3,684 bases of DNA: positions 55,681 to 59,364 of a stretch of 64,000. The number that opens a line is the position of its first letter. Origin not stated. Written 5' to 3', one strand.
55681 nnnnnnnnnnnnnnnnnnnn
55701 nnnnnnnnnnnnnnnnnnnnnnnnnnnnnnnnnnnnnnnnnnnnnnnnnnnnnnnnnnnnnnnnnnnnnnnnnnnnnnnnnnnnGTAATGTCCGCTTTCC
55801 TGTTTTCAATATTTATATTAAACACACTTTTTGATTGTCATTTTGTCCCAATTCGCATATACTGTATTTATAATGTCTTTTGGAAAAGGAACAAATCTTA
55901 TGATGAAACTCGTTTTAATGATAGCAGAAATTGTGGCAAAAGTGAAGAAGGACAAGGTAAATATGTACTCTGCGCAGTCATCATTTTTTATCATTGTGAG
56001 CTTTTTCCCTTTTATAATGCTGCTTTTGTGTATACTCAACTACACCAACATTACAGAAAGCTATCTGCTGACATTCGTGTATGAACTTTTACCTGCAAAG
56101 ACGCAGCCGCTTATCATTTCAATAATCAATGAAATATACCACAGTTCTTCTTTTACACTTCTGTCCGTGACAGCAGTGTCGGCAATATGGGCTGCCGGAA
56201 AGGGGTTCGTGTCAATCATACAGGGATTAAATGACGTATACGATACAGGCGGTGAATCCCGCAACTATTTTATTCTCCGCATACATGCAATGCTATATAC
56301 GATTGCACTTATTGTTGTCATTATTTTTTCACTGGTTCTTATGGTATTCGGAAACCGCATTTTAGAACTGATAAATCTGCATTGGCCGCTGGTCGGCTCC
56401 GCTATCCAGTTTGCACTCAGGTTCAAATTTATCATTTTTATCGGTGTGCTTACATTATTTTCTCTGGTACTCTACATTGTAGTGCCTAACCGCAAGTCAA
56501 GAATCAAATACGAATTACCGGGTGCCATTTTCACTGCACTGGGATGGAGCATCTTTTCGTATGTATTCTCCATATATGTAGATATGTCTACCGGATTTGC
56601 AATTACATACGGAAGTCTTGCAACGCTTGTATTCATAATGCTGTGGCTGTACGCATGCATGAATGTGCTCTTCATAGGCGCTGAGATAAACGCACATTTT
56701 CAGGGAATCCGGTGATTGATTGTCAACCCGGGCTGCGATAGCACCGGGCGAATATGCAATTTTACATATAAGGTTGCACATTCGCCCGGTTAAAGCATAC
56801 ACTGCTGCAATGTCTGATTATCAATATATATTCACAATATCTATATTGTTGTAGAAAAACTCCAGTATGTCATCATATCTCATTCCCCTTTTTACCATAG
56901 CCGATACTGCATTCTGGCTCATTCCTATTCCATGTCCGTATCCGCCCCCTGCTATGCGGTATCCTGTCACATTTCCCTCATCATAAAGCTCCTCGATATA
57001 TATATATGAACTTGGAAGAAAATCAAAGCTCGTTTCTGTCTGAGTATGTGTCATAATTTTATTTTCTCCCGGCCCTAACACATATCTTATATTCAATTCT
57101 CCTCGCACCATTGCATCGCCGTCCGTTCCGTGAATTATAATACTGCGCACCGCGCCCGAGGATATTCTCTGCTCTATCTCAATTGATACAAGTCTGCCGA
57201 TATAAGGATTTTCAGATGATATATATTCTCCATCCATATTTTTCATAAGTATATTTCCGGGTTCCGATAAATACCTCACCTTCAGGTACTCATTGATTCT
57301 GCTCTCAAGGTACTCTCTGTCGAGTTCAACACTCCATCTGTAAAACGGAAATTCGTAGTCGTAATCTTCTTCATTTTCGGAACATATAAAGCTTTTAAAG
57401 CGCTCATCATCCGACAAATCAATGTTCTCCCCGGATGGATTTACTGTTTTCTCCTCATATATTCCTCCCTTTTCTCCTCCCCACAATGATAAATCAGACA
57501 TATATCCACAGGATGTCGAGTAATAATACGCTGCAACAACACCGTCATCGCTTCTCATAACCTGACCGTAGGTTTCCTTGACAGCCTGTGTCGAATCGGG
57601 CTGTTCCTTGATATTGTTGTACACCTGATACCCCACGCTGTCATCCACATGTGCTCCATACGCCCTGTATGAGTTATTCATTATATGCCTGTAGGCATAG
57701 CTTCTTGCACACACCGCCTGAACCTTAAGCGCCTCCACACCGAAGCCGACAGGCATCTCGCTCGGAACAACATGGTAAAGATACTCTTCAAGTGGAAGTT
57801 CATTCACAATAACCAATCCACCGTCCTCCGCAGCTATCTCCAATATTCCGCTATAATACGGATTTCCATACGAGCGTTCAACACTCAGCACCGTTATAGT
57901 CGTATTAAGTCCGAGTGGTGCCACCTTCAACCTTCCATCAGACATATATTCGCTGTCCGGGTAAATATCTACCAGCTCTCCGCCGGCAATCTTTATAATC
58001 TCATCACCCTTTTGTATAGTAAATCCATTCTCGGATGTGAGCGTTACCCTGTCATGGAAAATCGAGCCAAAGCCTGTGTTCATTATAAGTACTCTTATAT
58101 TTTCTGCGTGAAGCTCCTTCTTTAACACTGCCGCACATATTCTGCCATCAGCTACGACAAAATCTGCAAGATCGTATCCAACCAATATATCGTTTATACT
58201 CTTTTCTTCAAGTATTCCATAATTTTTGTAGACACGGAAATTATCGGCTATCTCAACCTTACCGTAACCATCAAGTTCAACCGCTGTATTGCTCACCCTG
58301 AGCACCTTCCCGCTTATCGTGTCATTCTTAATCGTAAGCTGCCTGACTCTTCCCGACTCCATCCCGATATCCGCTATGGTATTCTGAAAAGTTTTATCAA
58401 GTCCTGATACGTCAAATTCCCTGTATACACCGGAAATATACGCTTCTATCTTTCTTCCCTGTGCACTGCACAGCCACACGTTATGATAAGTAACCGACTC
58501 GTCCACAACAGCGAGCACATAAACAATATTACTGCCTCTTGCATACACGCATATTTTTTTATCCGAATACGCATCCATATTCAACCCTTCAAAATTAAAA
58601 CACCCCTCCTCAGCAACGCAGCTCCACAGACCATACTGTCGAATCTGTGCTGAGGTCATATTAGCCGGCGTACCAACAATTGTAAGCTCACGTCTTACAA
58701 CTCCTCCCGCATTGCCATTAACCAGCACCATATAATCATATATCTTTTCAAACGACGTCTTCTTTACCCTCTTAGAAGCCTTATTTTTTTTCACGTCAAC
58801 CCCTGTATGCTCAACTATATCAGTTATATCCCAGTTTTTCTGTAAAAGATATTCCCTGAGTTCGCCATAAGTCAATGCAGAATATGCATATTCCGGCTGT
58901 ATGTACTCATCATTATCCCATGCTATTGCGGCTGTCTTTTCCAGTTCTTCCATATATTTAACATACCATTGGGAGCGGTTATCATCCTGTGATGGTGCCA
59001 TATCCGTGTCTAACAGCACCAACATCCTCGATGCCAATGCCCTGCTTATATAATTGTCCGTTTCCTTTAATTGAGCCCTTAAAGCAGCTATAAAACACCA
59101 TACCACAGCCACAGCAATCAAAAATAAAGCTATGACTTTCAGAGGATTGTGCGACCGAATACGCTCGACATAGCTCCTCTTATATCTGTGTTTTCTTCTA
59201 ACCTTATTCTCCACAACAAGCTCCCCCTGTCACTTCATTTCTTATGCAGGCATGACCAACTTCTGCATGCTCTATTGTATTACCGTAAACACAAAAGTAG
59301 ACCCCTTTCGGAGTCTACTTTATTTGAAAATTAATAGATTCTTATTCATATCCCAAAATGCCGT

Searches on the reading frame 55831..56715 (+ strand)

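Call 6: search_protein_families(library=pfam, proteins=[window:55831-56715:+])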
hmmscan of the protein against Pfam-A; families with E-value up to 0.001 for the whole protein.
window:55831-56715:+ (294 aa): 1 family
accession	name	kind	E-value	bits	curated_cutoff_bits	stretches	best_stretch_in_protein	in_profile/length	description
PF03631.20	Virul_fac_BrkB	-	1.4e-51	176.1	33.7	1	40-291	2-256/259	Virulence factor BrkB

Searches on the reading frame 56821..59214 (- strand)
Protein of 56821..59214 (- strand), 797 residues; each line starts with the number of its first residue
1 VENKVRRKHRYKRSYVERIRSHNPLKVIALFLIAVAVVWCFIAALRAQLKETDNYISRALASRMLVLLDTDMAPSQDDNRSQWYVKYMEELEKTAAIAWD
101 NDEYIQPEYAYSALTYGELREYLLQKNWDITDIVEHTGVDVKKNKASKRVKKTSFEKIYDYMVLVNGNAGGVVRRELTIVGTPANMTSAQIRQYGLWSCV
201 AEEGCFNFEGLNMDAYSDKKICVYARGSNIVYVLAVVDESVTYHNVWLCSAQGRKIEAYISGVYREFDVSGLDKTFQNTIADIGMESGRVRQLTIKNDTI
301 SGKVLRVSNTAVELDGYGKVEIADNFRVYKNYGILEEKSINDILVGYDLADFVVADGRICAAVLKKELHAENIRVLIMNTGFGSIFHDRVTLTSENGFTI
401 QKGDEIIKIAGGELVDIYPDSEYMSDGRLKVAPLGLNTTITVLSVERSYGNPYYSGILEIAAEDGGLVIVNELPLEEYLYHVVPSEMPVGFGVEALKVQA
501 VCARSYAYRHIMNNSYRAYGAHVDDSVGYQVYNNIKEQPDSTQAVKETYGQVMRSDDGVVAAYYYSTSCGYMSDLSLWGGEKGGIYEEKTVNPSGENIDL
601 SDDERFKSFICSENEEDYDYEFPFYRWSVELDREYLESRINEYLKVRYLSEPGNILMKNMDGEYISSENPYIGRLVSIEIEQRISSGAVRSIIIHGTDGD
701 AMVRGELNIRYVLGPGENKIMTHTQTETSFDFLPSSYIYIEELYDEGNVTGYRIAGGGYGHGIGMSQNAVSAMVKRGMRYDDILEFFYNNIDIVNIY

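Call 6: search_protein_families(library=pfam, proteins=[window:56821-59214:-])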
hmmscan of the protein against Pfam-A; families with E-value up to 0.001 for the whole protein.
window:56821-59214:- (797 aa): 1 family
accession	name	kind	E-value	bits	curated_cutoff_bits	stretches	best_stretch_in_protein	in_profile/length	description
PF08486.15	SpoIID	-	3e-26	92.3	23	1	464-553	2-95/97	Stage II sporulation protein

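Call 10: find_encoding_contigs(protein=window:56821-59214:-, flank=5000, max_places=6)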
Protein window:56821-59214:- (797 aa): 6 contigs read that carry it; 2 places shown.
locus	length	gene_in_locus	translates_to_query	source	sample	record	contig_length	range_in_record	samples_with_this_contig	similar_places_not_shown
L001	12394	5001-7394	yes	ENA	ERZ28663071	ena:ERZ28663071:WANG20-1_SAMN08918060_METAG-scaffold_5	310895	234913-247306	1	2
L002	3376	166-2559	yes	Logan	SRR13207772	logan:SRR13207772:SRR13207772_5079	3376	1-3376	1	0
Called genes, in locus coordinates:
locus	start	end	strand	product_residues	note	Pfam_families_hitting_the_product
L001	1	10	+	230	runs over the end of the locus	PF07866:DUF1653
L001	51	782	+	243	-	PF02502:LacAB_rpiB, PF12408:DUF3666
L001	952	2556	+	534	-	PF01293:PEPCK_ATP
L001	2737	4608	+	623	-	-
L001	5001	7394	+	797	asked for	PF08486:SpoIID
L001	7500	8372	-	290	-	PF03631:Virul_fac_BrkB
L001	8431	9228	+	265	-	PF00149:Metallophos, PF12850:Metallophos_2 (faint)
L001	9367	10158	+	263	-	PF02616:SMC_ScpA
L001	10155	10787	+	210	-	PF04079:SMC_ScpB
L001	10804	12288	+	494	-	PF02127:Peptidase_M18, PF05343:Peptidase_M42 (faint)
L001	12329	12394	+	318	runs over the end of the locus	PF06325:PrmA, PF05175:MTS, PF13489:Methyltransf_23 (faint), PF08241:Methyltransf_11 (weak), PF08242:Methyltransf_12 (weak), PF13649:Methyltransf_25 (weak), PF13847:Methyltransf_31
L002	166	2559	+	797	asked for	PF08486:SpoIID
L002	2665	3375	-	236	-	?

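Call 11: find_related_loci(query=window:56821-59214:-, collection=genome_contigs, flank=3000)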
Query window:56821-59214:- (797 aa) in genome_contigs; peptide patterns used: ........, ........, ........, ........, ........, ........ (x = any residue, [..] = any of these).
128 stretches matched a pattern; 6 encode a relative of the query (tblastn E <= 1e-3); 6 distinct loci.
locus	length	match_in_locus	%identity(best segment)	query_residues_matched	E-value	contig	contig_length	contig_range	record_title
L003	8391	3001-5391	96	1-797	0e+0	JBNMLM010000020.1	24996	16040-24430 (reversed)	MAG: Eubacteriales bacterium isolate CM_BacCAG1205.17 k141_576574_length_24996_cov_13.3502, whole genome shotgun sequenc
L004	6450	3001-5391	93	1-797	0e+0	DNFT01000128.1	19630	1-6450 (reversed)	MAG TPA_asm: Eubacterium sp. isolate UBA10756 contig_4045, whole genome shotgun sequence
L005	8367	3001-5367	70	1-797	0e+0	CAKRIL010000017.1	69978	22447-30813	MAG: uncultured Lachnospiraceae bacterium isolate REFINED_METABAT215_TOP10_CONTIGS_1500_ASSEMBLY_K77_MERGED__Hadza_PheCh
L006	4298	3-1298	84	366-797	0e+0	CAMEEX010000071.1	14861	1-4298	MAG: uncultured Clostridia bacterium isolate SRR11489769_bin.62_metaWRAP_v1.3_MAG genome assembly, contig: ERZ11466722.5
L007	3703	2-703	84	564-797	8e-118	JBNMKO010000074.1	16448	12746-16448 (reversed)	MAG: Eubacteriales bacterium isolate CM_BacCAG1528.41 k141_371914_length_16448_cov_11.0000, whole genome shotgun sequenc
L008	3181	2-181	88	738-797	1e-20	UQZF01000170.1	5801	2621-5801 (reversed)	uncultured Clostridiales bacterium isolate UMGS782 genome assembly, contig: NODE_3771_length_5801_cov_4.846328, whole ge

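Call 13: find_homologous_proteins(query=window:56821-59214:-, max_evalue=1e-20)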
Query window:56821-59214:- (797 aa): 918 proteins with E <= 1e-20 among 8000 candidates; the best 120 are listed.
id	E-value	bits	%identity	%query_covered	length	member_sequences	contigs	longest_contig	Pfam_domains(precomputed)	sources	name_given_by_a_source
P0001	0.0e+0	1713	94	100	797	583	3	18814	PF08486.16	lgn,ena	-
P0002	0.0e+0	1410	79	96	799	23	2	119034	PF08486.16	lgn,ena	-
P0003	0.0e+0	1407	76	100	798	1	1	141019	PF08486.16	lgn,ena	-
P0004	0.0e+0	1396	76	100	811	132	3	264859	PF08486.16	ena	-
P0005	0.0e+0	1262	70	100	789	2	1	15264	PF08486.16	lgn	-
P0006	0.0e+0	1259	70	100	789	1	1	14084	PF08486.16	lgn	-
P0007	0.0e+0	1259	70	100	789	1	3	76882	PF08486.16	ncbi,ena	-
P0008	0.0e+0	1251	69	100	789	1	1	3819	PF08486.16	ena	-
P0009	0.0e+0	1248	70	100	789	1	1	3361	PF08486.16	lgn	-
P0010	0.0e+0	1246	70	100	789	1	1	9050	PF08486.16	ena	-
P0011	0.0e+0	1245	70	100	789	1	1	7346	PF08486.16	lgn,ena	-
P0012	0.0e+0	1242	70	95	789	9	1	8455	PF08486.16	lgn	-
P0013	0.0e+0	1241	70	100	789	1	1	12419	PF08486.16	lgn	-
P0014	0.0e+0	1240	69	100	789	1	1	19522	PF08486.16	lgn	-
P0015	0.0e+0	1238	69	100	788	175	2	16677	PF08486.16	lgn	-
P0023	4.7e-228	778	48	94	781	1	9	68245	PF08486.16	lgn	-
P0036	4.5e-210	718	46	96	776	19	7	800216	PF08486.16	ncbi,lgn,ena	-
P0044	6.8e-208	711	44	97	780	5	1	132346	PF08486.16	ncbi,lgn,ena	-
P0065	1.6e-168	581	40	96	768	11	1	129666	PF08486.16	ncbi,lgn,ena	-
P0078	1.5e-158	548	39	95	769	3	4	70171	PF08486.16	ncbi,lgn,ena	-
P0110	1.5e-150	521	38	91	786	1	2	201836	PF08486.16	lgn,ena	-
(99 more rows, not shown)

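Call 14: find_encoding_contigs(protein=P0002, flank=3000, max_places=2)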
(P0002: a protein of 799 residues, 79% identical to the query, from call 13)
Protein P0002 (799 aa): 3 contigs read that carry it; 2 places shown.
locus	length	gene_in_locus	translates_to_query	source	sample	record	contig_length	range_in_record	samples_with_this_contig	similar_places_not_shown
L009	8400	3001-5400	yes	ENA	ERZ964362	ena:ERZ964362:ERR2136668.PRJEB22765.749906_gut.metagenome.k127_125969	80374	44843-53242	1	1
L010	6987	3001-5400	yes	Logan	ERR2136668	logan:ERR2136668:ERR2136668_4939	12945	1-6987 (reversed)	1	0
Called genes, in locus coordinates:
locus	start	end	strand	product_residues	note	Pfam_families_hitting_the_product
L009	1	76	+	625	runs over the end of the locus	-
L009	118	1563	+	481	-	PF03062:MBOAT, PF13813:MBOAT_2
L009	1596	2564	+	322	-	-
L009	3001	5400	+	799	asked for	PF08486:SpoIID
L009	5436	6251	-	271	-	PF03631:Virul_fac_BrkB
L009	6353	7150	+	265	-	PF00149:Metallophos, PF12850:Metallophos_2 (faint)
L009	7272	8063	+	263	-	PF02616:SMC_ScpA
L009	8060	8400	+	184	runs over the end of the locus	PF04079:SMC_ScpB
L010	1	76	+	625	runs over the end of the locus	-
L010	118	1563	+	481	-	PF03062:MBOAT, PF13813:MBOAT_2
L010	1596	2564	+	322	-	-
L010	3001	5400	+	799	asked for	PF08486:SpoIID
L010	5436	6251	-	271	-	PF03631:Virul_fac_BrkB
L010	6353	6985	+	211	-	?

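Call 15: find_encoding_contigs(protein=P0004, flank=3000, max_places=2)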
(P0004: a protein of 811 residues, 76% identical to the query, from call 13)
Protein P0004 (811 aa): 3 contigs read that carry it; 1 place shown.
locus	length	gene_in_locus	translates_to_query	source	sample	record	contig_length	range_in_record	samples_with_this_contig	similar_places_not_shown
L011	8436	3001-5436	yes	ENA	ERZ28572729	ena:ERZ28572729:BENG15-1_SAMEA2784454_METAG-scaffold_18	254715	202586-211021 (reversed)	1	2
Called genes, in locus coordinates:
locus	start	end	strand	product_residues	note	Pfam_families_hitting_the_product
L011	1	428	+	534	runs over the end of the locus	PF01293:PEPCK_ATP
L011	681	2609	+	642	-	-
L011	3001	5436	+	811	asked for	PF08486:SpoIID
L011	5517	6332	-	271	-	PF03631:Virul_fac_BrkB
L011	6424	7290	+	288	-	PF00149:Metallophos, PF12850:Metallophos_2 (faint)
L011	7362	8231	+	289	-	PF02616:SMC_ScpA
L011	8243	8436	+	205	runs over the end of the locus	PF04079:SMC_ScpB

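Call 16: find_encoding_contigs(protein=P0023, flank=3000, max_places=2)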
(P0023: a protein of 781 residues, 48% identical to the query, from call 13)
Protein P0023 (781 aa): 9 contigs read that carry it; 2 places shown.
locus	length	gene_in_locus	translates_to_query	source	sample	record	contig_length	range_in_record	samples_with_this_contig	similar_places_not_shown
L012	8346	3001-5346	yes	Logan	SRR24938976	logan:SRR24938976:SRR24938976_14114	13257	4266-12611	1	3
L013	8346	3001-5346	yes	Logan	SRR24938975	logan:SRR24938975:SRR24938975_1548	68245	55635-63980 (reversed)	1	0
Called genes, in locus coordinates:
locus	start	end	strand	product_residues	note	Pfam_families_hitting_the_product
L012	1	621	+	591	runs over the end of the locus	PF09852:DUF2079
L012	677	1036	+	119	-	-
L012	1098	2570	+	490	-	PF00884:Sulfatase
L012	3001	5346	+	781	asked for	PF08486:SpoIID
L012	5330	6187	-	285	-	PF03631:Virul_fac_BrkB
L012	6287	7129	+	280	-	PF00149:Metallophos, PF12850:Metallophos_2 (faint)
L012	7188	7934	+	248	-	PF02616:SMC_ScpA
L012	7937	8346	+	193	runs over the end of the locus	PF04079:SMC_ScpB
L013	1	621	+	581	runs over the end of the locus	PF09852:DUF2079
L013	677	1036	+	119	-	-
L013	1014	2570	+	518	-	PF00884:Sulfatase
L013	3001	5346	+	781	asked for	PF08486:SpoIID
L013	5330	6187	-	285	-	PF03631:Virul_fac_BrkB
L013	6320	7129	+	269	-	PF00149:Metallophos, PF12850:Metallophos_2 (faint)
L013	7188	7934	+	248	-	PF02616:SMC_ScpA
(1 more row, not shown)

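Call 17: find_encoding_contigs(protein=P0036, flank=3000, max_places=2)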
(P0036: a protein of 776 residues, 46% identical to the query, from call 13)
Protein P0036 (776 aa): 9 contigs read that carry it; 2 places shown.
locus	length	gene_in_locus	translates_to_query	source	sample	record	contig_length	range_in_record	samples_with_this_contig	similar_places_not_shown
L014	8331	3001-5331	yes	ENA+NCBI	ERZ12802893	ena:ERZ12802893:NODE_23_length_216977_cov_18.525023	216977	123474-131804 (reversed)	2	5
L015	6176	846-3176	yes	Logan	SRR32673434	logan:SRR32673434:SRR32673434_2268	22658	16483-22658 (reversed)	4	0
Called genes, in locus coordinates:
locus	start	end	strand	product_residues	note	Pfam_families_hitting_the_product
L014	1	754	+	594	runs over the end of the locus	PF09852:DUF2079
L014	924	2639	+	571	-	PF01293:PEPCK_ATP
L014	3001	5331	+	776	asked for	PF08486:SpoIID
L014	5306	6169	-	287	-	PF03631:Virul_fac_BrkB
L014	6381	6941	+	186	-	PF04542:Sigma70_r2 (weak)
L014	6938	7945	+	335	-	-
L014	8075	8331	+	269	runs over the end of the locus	PF00149:Metallophos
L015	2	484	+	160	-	?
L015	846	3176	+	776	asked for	PF08486:SpoIID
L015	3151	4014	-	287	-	PF03631:Virul_fac_BrkB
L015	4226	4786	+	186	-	PF04542:Sigma70_r2 (weak)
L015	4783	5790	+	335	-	-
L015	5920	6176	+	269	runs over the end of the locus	PF00149:Metallophos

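Call 18: find_encoding_contigs(protein=P0044, flank=3000, max_places=2)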
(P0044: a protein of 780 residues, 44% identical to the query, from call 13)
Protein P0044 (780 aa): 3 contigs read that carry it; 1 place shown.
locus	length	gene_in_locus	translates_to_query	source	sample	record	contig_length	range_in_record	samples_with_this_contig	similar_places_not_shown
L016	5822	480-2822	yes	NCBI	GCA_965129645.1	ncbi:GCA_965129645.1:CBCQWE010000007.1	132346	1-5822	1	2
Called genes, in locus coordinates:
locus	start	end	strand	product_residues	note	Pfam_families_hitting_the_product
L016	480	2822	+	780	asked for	PF08486:SpoIID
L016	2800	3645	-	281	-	PF03631:Virul_fac_BrkB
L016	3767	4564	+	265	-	PF00149:Metallophos, PF12850:Metallophos_2 (faint)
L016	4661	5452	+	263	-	PF02616:SMC_ScpA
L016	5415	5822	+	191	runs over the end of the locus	PF04079:SMC_ScpB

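Call 19: find_encoding_contigs(protein=P0065, flank=3000, max_places=2)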
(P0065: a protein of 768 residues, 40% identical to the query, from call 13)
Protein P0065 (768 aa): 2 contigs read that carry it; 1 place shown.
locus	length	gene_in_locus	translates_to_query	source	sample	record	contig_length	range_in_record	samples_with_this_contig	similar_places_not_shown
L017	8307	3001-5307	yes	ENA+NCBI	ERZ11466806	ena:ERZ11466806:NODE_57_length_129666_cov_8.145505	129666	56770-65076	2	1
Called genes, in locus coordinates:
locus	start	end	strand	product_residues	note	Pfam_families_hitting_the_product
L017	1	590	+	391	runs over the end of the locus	PF00465:Fe-ADH, PF13685:Fe-ADH_2, PF25137:ADH_Fe_C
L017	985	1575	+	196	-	-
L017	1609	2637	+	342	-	PF00248:Aldo_ket_red, PF13187:Fer4_9 (weak), PF13534:Fer4_17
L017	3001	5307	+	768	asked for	PF08486:SpoIID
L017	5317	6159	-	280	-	PF03631:Virul_fac_BrkB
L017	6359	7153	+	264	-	PF02616:SMC_ScpA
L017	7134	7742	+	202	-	PF04079:SMC_ScpB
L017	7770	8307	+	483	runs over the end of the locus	PF02127:Peptidase_M18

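Call 20: find_encoding_contigs(protein=P0078, flank=3000, max_places=2)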
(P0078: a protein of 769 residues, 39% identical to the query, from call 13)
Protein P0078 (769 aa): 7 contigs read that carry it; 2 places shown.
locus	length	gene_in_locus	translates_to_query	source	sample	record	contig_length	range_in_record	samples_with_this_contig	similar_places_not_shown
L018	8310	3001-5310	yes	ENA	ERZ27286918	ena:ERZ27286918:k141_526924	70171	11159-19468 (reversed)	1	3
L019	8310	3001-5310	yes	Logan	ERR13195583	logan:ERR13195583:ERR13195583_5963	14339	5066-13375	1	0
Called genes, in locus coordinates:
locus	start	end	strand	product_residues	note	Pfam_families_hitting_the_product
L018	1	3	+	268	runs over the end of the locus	-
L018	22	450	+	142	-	PF00583:Acetyltransf_1, PF13673:Acetyltransf_10 (weak), PF13508:Acetyltransf_7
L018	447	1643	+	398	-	PF13524:Glyco_trans_1_2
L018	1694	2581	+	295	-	-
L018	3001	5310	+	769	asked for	PF08486:SpoIID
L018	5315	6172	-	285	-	PF03631:Virul_fac_BrkB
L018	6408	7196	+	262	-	PF02616:SMC_ScpA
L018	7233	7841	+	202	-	PF04079:SMC_ScpB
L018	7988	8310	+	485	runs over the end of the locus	PF02127:Peptidase_M18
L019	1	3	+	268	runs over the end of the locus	-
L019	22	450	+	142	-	PF00583:Acetyltransf_1, PF13673:Acetyltransf_10 (weak), PF13508:Acetyltransf_7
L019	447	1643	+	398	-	PF13524:Glyco_trans_1_2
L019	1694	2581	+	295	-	-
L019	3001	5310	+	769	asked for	PF08486:SpoIID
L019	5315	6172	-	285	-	PF03631:Virul_fac_BrkB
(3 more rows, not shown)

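Call 21: find_encoding_contigs(protein=P0110, flank=3000, max_places=2)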
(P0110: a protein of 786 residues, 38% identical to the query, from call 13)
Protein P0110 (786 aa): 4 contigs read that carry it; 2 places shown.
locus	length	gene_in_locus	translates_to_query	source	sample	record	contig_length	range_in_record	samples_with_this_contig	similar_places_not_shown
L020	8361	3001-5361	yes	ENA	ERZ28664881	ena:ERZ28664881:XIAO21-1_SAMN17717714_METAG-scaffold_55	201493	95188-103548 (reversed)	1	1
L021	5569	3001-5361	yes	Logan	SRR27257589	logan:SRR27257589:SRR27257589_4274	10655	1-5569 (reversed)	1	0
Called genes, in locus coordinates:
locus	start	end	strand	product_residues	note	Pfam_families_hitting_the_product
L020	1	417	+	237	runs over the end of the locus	PF00072:Response_reg, PF04397:LytTR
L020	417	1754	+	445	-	PF14501:HATPase_c_5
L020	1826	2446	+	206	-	PF04647:AgrB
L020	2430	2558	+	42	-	-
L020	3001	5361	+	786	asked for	PF08486:SpoIID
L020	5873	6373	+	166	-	-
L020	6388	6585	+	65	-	-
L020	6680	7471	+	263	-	-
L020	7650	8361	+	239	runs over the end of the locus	-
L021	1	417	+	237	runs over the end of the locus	PF00072:Response_reg, PF04397:LytTR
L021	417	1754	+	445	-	PF14501:HATPase_c_5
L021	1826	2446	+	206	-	PF04647:AgrB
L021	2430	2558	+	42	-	-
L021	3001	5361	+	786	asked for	PF08486:SpoIID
